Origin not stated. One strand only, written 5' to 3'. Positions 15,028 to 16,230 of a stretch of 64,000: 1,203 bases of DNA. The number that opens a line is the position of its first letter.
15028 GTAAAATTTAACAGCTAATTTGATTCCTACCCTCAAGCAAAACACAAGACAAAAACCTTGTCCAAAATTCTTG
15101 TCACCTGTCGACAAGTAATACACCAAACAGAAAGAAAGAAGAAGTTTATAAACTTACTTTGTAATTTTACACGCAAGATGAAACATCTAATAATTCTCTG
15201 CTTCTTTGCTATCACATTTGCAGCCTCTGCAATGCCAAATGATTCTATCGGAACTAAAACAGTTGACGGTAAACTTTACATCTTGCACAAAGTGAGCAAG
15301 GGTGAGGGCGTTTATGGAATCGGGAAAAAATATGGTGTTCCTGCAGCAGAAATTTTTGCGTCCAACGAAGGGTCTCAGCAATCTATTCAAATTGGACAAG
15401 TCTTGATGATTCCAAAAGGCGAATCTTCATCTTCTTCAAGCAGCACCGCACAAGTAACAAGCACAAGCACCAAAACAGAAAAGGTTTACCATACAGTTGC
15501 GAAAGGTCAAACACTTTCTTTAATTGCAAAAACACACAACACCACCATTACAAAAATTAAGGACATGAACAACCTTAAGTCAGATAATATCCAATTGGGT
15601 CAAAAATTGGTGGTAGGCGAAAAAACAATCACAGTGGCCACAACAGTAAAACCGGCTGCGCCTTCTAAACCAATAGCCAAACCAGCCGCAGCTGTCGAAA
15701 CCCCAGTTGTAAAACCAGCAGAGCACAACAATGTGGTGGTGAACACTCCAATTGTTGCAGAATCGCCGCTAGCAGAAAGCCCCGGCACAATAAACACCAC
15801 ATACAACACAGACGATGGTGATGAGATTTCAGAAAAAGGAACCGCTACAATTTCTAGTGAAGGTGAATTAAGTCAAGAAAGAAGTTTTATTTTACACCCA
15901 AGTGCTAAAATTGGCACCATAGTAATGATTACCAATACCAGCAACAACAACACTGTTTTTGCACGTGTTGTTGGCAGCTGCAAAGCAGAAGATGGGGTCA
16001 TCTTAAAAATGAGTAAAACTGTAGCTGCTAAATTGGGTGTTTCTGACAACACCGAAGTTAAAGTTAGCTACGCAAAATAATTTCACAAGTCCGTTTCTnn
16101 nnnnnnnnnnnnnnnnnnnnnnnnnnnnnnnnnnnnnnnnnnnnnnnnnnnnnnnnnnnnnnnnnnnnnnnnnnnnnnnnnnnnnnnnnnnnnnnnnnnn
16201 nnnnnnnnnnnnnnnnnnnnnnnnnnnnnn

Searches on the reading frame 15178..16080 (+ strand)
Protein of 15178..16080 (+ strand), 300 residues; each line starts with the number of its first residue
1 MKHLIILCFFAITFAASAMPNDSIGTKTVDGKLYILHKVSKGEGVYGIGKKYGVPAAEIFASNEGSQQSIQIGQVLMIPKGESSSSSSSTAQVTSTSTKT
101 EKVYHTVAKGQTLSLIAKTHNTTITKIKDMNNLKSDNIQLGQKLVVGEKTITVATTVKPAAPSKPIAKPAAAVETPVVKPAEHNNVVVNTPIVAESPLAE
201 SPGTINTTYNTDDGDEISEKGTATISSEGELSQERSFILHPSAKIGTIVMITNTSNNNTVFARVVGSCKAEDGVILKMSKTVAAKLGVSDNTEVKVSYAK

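Call 51: search_protein_families(library=pfam, proteins=[window:15178-16080:+], max_evalue=0.00001)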
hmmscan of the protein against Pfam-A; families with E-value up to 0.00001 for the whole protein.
window:15178-16080:+ (300 aa): 1 family
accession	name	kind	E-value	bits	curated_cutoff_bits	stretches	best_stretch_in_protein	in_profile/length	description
PF01476.26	LysM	-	5.4e-23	81.1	20.9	2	105-146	1-42/43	LysM domain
